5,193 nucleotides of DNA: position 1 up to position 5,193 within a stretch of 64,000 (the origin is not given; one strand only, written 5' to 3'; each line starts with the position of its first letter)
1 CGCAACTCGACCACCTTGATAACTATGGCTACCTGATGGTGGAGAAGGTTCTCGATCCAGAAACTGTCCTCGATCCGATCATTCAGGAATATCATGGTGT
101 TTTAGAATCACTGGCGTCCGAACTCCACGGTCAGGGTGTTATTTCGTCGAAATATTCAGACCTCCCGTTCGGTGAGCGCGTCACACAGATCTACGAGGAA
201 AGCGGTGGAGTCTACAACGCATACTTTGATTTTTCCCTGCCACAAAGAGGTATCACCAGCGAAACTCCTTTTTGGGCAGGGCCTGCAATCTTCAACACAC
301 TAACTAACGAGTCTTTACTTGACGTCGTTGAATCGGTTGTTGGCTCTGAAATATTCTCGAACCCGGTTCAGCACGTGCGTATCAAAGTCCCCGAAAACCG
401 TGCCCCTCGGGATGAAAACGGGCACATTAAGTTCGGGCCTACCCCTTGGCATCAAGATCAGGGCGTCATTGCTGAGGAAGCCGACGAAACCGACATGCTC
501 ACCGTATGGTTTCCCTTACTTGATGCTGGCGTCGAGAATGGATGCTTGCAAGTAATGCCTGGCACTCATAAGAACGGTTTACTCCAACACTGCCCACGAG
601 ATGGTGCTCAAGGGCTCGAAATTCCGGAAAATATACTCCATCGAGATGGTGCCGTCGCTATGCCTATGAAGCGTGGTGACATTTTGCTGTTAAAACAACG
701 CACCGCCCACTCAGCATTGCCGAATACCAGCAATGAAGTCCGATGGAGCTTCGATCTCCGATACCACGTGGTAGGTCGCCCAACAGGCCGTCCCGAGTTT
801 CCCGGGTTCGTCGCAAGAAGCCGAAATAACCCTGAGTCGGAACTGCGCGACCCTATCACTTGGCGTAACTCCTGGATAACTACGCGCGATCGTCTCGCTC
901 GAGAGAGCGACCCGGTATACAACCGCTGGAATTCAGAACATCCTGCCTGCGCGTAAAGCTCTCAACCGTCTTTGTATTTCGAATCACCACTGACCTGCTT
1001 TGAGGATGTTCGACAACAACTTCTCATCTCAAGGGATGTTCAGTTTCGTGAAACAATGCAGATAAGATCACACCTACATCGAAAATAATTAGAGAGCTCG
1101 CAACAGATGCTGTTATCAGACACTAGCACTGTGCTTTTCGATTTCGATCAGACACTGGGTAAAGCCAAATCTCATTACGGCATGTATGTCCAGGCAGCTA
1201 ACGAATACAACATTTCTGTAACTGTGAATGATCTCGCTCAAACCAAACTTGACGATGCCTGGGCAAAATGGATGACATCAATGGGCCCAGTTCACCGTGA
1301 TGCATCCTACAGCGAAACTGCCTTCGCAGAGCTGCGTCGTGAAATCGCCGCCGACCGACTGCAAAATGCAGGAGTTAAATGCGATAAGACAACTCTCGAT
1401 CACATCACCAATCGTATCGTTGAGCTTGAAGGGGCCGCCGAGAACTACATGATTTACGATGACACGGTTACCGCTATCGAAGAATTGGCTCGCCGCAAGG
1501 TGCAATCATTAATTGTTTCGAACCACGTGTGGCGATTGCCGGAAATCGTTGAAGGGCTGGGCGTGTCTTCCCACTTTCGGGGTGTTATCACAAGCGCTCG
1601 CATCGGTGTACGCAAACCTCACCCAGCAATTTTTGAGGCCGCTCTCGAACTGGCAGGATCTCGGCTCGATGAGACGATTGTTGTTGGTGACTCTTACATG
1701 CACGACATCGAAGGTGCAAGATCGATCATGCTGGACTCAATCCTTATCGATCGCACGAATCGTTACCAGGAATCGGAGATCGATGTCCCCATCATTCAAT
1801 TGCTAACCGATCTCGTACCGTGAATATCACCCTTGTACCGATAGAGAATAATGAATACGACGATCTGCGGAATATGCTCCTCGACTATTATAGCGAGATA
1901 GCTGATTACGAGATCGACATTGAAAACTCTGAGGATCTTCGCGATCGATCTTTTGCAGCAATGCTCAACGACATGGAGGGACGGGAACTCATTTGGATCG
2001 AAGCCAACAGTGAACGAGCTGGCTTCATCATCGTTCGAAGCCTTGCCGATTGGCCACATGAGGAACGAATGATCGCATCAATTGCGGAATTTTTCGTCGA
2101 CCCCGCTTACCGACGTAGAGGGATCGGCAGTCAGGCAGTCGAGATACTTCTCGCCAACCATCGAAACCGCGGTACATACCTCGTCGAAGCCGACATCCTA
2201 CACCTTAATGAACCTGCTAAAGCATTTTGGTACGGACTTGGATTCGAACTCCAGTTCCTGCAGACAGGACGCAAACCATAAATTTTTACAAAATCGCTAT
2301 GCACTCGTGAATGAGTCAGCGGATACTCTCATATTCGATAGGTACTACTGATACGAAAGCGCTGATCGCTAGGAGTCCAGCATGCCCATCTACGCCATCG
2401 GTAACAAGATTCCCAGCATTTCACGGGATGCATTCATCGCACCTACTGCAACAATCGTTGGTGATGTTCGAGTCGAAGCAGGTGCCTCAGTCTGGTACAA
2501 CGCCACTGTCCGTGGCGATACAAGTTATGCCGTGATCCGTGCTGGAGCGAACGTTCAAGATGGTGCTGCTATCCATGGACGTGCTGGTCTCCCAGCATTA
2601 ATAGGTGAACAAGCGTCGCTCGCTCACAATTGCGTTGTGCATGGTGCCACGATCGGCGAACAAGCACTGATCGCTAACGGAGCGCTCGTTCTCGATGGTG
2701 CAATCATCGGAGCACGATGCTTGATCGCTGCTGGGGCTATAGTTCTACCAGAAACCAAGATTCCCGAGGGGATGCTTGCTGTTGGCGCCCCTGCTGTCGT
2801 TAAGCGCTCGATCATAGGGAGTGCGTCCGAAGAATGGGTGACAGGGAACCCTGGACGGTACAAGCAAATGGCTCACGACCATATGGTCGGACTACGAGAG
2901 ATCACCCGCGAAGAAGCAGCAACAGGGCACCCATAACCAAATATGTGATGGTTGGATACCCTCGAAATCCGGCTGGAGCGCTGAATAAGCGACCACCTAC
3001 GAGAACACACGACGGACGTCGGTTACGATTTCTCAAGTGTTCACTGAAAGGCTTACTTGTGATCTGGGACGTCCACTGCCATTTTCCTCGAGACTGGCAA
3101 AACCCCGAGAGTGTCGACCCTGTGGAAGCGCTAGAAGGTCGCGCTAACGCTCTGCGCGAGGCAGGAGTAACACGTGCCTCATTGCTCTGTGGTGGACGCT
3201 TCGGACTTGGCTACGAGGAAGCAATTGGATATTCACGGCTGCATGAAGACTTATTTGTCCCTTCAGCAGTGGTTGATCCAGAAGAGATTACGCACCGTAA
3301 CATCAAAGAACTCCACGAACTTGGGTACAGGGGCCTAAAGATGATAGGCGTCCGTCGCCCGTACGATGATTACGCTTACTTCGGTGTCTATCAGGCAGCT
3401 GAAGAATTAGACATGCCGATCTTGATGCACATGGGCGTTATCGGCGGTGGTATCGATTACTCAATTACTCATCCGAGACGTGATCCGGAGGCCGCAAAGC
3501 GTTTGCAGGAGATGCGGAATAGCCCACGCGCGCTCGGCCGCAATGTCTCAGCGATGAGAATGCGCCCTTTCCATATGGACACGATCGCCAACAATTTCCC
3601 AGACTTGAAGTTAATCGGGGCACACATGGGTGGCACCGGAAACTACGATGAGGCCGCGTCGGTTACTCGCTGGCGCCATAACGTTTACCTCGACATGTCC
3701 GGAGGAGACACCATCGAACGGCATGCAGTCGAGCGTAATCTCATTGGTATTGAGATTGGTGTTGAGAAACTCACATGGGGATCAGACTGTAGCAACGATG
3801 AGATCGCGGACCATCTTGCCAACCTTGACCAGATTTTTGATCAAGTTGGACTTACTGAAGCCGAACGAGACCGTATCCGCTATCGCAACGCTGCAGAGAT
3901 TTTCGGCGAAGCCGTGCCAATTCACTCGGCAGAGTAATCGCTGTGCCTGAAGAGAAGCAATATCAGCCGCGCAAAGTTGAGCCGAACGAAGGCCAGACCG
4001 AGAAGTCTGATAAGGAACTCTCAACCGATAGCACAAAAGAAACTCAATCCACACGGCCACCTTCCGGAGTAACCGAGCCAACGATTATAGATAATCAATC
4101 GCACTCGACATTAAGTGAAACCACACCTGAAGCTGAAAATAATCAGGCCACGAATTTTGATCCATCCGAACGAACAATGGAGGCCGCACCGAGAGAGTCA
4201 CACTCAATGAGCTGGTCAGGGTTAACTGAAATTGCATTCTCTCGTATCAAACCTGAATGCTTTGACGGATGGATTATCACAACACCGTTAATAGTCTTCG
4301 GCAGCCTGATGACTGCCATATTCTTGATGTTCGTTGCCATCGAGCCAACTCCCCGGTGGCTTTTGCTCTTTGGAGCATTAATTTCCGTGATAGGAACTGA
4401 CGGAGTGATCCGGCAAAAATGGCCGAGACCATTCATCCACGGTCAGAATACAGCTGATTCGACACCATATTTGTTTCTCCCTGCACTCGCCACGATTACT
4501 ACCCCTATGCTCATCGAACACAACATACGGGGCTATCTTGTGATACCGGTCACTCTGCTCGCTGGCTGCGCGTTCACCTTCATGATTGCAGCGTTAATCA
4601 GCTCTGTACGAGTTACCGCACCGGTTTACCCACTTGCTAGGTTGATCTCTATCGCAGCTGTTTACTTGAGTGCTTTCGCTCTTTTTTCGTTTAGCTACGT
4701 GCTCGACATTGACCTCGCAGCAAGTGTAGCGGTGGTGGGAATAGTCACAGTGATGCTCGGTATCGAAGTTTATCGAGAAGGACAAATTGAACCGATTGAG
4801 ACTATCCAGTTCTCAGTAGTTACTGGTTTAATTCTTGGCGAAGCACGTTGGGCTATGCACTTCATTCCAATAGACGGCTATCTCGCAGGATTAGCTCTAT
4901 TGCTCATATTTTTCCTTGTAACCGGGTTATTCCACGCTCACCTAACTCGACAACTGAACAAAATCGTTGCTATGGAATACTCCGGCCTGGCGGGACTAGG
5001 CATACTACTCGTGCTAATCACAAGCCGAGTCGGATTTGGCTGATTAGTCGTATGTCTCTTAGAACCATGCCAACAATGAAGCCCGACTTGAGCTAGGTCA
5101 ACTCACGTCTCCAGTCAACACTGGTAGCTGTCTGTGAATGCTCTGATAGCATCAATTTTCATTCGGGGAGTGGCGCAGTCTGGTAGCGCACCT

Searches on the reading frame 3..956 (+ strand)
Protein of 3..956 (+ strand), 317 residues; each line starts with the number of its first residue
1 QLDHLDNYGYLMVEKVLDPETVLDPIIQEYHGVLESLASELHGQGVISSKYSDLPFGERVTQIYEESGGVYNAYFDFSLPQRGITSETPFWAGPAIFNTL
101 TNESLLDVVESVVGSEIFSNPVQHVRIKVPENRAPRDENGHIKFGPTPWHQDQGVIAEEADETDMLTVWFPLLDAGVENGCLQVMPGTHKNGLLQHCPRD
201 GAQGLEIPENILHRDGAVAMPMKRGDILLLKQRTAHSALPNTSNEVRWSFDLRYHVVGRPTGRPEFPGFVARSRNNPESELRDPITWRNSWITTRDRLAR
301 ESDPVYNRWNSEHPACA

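Call 47: search_protein_families(library=pfam, proteins=[window:3-956:+], max_evalue=0.001)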
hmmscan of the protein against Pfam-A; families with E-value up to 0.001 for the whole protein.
window:3-956:+ (317 aa): 1 family
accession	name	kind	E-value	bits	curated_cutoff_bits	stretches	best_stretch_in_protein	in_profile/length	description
PF05721.19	PhyH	-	8.5e-23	82.2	22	1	7-247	3-211/213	Phytanoyl-CoA dioxygenase (PhyH)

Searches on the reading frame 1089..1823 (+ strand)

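Call 47: search_protein_families(library=pfam, proteins=[window:1089-1823:+], max_evalue=0.001)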
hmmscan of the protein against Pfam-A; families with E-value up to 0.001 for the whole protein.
window:1089-1823:+ (244 aa): 3 families
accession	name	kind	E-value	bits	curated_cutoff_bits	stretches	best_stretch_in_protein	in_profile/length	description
PF00702.32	Hydrolase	-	2.6e-20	74.1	26.4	1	13-212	2-189/191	haloacid dehalogenase-like hydrolase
PF13419.12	HAD_2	-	4.9e-17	63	23.8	1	15-219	1-177/178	Haloacid dehalogenase-like hydrolase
PF13242.12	Hydrolase_like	-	6.5e-11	42.4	22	1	175-222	3-50/75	HAD-hyrolase-like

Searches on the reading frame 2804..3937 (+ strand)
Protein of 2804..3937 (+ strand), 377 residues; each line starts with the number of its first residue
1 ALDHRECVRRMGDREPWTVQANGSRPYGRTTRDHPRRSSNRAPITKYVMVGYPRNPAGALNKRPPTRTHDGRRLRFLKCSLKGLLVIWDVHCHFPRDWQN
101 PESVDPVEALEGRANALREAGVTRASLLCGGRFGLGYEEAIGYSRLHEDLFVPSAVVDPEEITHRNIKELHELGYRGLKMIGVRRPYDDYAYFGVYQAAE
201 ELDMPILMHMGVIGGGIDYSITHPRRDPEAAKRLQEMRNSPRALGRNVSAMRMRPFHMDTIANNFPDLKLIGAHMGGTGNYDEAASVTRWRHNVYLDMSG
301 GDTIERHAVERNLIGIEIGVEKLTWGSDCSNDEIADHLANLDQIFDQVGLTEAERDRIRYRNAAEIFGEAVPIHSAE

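Call 47: search_protein_families(library=pfam, proteins=[window:2804-3937:+], max_evalue=0.001)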
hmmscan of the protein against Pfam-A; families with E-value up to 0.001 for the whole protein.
window:2804-3937:+ (377 aa): 1 family
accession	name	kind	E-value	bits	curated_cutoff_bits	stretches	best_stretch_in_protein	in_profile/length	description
PF04909.20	Amidohydro_2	-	3.6e-26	93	26.4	1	89-368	2-288/289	Amidohydrolase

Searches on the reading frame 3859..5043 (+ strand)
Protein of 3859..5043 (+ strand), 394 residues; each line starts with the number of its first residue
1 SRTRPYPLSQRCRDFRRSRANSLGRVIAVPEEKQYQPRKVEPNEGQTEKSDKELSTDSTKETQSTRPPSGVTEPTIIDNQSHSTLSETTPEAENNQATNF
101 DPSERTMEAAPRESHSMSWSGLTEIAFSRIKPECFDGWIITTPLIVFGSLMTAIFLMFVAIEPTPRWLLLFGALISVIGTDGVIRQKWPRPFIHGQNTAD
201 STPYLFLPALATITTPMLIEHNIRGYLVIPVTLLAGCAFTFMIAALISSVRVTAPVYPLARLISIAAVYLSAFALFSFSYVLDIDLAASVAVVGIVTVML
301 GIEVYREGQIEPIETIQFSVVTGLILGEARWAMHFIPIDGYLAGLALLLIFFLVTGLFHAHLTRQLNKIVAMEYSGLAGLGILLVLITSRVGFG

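Call 47: search_protein_families(library=pfam, proteins=[window:3859-5043:+], max_evalue=0.001)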
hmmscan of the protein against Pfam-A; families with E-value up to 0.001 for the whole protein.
window:3859-5043:+ (394 aa): 1 family
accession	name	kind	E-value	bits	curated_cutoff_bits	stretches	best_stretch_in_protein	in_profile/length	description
PF18900.5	DUF5656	-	1e-42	146.6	23.3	1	151-388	8-240/242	Protein of unknown function (DUF5656)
